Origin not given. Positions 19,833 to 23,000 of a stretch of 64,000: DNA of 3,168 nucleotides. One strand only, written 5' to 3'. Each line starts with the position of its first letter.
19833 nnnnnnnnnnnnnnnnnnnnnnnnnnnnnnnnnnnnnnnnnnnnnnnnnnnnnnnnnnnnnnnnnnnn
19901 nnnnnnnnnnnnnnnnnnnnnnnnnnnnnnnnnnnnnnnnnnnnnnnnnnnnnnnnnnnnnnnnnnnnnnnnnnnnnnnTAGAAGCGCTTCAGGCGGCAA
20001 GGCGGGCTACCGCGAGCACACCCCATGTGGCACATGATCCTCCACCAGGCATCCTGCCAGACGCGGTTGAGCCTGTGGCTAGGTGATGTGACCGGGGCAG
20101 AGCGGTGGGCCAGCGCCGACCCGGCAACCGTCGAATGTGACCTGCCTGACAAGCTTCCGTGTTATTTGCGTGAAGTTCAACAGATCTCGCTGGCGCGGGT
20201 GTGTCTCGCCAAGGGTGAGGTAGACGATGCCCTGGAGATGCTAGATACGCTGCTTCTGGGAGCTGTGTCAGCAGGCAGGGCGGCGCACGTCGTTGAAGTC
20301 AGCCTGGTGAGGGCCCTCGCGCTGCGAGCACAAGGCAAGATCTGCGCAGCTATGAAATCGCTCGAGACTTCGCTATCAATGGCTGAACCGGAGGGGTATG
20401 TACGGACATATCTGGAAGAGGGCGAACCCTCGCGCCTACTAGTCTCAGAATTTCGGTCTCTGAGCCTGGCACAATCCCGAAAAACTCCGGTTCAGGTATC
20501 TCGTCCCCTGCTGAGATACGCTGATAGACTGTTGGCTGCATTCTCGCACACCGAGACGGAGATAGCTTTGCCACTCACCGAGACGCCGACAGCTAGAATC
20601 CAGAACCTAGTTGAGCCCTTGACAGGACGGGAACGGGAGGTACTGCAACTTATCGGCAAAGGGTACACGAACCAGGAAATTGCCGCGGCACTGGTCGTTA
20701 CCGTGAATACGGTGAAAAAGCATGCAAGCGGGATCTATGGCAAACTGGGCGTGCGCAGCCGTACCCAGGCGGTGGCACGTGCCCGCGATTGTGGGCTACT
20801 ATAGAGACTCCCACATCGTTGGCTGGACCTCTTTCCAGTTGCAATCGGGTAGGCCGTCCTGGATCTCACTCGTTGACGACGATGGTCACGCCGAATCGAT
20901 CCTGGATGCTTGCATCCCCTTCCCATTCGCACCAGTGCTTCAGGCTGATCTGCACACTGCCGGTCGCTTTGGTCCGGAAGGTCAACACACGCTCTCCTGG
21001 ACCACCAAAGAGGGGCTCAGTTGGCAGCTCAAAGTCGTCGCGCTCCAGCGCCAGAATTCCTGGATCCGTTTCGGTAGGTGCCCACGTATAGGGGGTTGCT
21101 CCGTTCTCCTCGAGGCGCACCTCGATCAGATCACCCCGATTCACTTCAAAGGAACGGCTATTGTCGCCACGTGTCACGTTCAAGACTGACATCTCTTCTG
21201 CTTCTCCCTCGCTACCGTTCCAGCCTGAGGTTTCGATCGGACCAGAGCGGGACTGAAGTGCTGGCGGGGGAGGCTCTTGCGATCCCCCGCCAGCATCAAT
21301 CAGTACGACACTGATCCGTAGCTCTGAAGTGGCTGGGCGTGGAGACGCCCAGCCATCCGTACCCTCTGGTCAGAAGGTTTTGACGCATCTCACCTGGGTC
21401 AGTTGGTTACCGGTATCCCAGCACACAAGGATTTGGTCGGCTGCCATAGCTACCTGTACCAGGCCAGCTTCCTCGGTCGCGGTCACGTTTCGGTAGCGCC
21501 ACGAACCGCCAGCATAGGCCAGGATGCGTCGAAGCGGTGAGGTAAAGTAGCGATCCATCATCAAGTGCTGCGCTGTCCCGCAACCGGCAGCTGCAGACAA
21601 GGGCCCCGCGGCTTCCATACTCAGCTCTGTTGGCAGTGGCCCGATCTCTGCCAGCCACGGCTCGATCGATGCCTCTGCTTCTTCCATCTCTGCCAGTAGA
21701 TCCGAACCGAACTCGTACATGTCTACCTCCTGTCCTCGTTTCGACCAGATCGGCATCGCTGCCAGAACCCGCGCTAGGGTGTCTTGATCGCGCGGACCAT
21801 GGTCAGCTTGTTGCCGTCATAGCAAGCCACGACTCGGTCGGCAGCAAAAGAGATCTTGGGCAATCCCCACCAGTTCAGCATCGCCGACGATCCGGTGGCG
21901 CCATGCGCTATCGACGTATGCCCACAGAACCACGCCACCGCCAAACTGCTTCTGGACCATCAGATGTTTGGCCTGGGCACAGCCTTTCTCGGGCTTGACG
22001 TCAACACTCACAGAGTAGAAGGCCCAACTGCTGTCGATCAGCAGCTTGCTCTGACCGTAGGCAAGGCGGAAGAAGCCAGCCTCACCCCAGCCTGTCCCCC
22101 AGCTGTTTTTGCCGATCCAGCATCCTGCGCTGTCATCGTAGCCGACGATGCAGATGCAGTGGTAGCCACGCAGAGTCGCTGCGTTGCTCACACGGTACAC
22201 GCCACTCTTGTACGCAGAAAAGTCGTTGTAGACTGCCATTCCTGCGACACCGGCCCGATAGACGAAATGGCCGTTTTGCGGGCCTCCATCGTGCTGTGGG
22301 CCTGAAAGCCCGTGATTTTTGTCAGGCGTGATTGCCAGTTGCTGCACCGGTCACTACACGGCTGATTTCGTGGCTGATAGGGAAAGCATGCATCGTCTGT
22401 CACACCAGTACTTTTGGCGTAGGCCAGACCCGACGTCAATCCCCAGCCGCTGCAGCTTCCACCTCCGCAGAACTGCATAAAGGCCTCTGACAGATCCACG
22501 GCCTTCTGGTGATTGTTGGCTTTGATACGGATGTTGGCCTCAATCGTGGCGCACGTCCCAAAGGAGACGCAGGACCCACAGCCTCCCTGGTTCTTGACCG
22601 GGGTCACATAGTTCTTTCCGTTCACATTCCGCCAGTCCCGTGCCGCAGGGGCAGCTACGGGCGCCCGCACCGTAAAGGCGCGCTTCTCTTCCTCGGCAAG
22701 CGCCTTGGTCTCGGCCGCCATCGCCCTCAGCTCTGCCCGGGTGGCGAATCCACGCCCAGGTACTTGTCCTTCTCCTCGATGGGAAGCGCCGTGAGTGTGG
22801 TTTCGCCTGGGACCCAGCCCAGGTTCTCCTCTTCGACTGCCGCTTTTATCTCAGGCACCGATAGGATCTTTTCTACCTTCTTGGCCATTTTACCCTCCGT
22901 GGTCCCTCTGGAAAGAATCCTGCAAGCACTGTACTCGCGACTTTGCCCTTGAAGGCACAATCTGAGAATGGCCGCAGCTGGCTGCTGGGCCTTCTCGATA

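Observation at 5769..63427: Pervasive frameshifts: at least 15 recognisable genes are split across reading frames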

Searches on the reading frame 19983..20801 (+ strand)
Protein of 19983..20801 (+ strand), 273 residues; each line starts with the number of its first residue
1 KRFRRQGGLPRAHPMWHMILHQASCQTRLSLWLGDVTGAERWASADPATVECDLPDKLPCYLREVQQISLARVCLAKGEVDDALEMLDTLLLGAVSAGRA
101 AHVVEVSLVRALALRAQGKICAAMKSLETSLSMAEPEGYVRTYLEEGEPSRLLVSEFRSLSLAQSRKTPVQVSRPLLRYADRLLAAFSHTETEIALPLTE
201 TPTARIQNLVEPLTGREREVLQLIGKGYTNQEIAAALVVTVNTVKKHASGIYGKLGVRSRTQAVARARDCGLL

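Call 17: search_protein_families(library=pfam, max_evalue=0.01, proteins=[window:19983-20801:+])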
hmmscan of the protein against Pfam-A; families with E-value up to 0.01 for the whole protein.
window:19983-20801:+ (273 aa): 7 families
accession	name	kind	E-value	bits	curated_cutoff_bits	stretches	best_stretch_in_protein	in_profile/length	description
PF17874.7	TPR_MalT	-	5e-24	85.6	45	1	16-149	196-325/336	MalT-like TPR region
PF00196.25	GerE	-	8.3e-17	61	23.5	1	212-266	2-56/57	Bacterial regulatory proteins, luxR family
PF08281.18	Sigma70_r4_2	-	1.4e-06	28.2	25.7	1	205-248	3-47/54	Sigma-70, region 4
PF04545.22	Sigma70_r4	-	0.0015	18.5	24.1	1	213-247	5-40/50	Sigma-70, region 4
PF07721.20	TPR_4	-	0.0027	18.6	27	0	67-88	4-25/26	Tetratricopeptide repeat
PF14559.12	TPR_19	-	0.006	17.3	25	0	70-92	31-53/68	Tetratricopeptide repeat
PF13424.12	TPR_12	-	0.0077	16.8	30.1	0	69-135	8-76/77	Tetratricopeptide repeat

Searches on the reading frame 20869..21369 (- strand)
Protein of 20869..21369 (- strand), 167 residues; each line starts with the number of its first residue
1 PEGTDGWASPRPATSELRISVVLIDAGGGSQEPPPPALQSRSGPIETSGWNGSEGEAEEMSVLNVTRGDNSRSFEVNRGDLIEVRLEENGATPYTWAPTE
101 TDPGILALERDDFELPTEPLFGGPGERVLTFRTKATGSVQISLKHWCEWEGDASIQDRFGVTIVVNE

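Call 17: search_protein_families(library=pfam, max_evalue=0.01, proteins=[window:20869-21369:-])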
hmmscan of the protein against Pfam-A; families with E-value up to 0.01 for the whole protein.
window:20869-21369:- (167 aa): 1 family
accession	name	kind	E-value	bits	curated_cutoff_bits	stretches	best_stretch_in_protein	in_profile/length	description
PF09394.16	Inhibitor_I42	-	5.6e-17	62.2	27.2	1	76-163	2-91/91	Chagasin family peptidase inhibitor I42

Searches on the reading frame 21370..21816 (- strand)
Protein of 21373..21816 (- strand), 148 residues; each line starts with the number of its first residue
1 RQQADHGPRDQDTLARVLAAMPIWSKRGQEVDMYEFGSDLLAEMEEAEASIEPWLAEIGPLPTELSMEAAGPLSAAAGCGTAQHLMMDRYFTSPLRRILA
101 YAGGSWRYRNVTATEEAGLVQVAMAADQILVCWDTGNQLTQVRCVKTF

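Call 17: search_protein_families(library=pfam, max_evalue=0.01, proteins=[window:21373-21816:-])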
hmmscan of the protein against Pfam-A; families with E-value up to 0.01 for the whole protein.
window:21373-21816:- (148 aa): 0 families

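Call 90: find_encoding_contigs(protein=window:21370-21756:-, flank=5000, max_places=5)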
Protein window:21370-21756:- (128 aa): no gene with exactly this product is on record in the collection.

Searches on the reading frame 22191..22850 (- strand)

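Call 17: search_protein_families(library=pfam, max_evalue=0.01, proteins=[window:22191-22850:-])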
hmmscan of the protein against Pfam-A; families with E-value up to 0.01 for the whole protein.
window:22191-22850:- (220 aa): 1 family
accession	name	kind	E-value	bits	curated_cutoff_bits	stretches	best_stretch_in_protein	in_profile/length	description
PF00112.29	Peptidase_C1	-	8.2e-22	78.8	20.7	1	68-209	2-145/220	Papain family cysteine protease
